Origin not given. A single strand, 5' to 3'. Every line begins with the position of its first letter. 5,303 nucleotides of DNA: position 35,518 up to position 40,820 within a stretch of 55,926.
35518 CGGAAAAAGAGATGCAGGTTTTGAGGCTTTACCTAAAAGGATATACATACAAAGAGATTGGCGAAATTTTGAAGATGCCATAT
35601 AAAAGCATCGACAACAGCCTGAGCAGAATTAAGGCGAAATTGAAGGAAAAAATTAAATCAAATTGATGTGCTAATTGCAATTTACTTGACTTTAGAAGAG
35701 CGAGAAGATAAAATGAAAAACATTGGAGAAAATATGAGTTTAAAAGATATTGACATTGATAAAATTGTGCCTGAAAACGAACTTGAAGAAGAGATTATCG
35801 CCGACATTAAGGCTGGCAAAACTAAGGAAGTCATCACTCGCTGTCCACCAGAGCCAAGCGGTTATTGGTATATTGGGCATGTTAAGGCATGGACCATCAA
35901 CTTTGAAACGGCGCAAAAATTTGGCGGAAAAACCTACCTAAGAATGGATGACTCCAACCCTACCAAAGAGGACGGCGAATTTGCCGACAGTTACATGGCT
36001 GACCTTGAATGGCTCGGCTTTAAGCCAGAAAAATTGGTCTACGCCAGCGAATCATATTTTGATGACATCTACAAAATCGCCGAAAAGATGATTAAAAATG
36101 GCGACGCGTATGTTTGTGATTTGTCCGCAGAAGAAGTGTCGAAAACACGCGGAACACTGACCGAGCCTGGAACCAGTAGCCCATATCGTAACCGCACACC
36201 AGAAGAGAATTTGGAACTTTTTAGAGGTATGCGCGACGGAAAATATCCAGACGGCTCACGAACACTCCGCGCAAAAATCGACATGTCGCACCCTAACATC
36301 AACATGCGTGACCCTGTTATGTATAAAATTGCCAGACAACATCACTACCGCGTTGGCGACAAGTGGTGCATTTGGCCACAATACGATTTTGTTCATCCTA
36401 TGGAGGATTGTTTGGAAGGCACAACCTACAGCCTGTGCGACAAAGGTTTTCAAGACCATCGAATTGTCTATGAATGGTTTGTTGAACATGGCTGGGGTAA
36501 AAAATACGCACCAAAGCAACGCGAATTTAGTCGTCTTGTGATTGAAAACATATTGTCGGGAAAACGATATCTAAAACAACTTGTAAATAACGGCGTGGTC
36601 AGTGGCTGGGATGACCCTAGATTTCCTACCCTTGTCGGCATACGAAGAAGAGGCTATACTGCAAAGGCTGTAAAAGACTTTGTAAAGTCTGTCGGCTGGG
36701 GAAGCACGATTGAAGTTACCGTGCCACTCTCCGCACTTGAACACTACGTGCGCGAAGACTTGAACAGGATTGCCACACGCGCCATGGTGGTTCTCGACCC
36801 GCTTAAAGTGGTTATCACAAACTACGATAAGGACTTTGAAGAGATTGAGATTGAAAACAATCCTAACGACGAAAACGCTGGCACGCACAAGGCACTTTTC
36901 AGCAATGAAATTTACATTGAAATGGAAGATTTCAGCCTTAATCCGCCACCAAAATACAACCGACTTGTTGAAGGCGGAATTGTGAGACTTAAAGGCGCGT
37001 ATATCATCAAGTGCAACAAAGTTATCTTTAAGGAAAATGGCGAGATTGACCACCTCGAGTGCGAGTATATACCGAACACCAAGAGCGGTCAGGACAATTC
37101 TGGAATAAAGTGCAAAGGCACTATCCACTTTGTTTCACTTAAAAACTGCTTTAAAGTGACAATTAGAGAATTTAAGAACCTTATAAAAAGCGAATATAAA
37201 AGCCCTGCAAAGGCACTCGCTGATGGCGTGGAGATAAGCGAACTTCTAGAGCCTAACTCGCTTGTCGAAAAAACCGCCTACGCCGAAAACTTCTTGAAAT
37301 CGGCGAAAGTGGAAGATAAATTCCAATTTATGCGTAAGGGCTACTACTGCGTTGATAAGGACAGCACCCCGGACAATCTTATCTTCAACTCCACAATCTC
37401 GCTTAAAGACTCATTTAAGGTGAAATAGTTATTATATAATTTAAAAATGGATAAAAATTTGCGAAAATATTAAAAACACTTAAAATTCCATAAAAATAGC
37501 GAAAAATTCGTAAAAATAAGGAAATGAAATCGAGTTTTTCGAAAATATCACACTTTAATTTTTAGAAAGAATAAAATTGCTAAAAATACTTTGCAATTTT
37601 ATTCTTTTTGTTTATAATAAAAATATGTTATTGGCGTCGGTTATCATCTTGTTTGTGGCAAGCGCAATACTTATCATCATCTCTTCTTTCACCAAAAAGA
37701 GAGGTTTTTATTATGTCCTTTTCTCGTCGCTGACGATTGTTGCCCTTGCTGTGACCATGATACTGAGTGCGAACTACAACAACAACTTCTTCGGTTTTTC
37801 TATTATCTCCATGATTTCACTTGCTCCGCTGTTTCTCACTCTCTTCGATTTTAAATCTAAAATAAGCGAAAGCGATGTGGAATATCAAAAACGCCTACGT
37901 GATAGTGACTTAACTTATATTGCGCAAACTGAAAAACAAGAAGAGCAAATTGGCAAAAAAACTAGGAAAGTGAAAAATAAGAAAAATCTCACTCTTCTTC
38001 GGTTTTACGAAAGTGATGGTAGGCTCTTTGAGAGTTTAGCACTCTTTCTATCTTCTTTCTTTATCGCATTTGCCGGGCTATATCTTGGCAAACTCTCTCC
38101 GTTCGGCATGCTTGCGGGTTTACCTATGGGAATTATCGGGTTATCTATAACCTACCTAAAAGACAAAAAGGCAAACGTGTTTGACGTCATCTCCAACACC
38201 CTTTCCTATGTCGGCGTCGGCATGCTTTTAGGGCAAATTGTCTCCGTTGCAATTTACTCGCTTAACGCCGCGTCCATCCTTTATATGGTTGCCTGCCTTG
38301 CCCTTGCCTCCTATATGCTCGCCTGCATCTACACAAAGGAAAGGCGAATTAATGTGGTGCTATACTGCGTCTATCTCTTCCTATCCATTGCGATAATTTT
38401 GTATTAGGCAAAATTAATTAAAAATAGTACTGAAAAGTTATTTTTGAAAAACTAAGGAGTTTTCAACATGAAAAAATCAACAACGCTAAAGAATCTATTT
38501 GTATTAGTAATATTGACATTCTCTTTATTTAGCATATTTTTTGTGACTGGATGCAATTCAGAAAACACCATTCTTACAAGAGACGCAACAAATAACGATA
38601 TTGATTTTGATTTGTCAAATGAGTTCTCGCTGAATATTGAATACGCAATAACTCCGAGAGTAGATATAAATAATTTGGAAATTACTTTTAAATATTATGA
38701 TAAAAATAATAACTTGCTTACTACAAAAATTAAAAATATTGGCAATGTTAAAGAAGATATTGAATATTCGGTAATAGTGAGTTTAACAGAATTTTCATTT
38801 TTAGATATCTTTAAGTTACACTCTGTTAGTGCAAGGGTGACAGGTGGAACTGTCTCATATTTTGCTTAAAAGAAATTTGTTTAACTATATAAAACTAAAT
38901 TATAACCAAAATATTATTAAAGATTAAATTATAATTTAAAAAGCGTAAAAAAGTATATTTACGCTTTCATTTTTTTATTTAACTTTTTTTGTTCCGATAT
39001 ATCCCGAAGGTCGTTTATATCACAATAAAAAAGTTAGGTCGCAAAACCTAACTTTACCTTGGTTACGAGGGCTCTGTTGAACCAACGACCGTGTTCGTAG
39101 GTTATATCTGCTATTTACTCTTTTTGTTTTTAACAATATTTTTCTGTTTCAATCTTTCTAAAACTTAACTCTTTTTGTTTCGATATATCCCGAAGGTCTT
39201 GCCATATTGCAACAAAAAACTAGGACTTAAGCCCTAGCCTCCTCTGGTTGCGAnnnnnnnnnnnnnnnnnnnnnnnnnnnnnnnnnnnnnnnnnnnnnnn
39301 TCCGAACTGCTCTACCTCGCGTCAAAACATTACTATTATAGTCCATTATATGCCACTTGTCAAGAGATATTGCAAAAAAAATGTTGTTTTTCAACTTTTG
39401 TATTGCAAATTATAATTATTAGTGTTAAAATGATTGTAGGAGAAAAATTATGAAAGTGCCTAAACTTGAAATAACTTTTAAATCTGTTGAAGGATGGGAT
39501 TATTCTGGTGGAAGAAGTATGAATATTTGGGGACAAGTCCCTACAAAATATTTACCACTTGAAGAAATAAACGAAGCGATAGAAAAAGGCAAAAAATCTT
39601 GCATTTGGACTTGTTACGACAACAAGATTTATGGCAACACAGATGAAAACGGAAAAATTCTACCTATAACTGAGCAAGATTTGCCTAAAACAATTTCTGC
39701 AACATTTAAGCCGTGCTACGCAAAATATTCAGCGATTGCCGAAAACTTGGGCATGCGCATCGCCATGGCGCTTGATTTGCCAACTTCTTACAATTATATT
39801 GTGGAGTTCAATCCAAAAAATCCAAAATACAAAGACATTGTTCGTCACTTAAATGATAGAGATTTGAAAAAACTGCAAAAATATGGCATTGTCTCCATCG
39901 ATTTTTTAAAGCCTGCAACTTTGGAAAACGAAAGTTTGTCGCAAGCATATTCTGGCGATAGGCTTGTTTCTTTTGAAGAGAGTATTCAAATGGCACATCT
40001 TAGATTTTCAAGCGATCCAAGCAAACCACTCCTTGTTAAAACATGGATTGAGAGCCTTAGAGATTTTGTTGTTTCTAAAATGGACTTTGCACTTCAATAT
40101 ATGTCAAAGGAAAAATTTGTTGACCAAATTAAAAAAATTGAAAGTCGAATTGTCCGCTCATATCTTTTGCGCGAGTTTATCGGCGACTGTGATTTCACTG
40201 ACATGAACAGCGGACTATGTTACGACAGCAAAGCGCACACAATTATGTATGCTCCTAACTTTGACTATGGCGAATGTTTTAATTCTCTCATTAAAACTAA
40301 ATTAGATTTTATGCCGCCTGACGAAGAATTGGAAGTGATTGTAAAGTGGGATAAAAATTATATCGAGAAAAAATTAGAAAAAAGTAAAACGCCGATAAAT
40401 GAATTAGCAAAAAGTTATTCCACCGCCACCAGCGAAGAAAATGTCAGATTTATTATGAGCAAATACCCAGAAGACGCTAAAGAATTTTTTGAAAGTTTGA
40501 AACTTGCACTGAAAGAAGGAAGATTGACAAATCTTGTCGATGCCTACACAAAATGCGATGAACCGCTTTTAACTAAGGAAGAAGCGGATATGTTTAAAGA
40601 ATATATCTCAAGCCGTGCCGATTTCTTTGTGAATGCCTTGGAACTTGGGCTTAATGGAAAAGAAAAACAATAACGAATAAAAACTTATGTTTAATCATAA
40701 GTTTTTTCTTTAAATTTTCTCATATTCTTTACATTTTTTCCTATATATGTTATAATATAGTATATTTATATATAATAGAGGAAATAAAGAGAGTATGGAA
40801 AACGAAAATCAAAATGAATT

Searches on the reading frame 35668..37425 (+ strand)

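Call 100: search_protein_families(library=pfam, proteins=[window:35668-37425:+], max_evalue=0.00001)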
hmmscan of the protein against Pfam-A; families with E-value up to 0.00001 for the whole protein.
window:35668-37425:+ (586 aa): 3 families
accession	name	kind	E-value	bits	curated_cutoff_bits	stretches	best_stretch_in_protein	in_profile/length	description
PF00749.27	tRNA-synt_1c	-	1.8e-78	264.1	23.4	1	54-366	1-313/314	tRNA synthetases class I (E and Q), catalytic domain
PF03950.23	tRNA-synt_1c_C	-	1.7e-26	92.7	23.9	1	369-467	1-90/91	tRNA synthetases class I (E and Q), anti-codon binding domain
PF20974.2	tRNA-synt_1c_C2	-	5e-15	56.4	23.9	1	485-563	1-69/69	tRNA synthetases class I (E and Q), anti-codon binding domain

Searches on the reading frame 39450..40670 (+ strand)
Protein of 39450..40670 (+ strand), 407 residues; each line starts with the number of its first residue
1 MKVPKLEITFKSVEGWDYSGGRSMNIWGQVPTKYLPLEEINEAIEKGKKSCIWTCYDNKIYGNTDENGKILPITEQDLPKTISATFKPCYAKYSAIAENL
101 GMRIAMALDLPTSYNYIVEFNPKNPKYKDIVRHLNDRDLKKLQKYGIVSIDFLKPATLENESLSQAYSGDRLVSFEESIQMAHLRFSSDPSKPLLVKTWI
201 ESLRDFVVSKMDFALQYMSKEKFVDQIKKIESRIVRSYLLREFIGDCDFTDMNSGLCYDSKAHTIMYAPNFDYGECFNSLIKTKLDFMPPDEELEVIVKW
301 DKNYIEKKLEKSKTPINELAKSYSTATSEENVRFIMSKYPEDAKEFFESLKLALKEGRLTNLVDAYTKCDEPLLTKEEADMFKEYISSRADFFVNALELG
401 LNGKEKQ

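Call 4: search_protein_families(library=pfam, proteins=[window:39450-40670:+], max_evalue=1)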
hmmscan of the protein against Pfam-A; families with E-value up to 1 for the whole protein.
window:39450-40670:+ (407 aa): 2 families
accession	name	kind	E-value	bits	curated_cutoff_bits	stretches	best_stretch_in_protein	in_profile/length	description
PF02893.26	GRAM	-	0.17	12.2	23.6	1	294-350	51-106/112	GRAM domain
PF22214.1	Mec-4_10_cyt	-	0.3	11.8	27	1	267-279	18-30/61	Mechanosensory ion channel subunit mec-4/10 cytosolic domain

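Call 5: search_protein_families(library=phrogs, proteins=[window:39450-40670:+], max_evalue=0.1)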
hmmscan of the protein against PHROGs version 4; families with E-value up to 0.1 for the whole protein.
window:39450-40670:+ (407 aa): 1 family
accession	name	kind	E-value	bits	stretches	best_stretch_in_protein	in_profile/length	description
phrog_3162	-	unknown function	0.063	13.7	0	90-135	38-83/247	-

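Call 6: search_protein_families(library=ncbifam, proteins=[window:39450-40670:+], max_evalue=1)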
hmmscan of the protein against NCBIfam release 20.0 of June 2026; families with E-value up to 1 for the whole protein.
window:39450-40670:+ (407 aa): 1 family
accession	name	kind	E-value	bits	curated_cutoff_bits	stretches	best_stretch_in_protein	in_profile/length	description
NF004877.0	PRK06241.1-2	subfamily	0.037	12.3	866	1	180-349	331-483/869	phosphoenolpyruvate synthase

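Call 82: search_protein_families(library=padloc, proteins=[window:39450-40670:+], max_evalue=0.1)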
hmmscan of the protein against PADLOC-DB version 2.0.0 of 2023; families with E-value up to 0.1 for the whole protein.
window:39450-40670:+ (407 aa): 1 family
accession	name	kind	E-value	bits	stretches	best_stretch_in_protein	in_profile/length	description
PDLC04339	PDC-M03A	-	9.5e-07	26.4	1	230-395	133-286/293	-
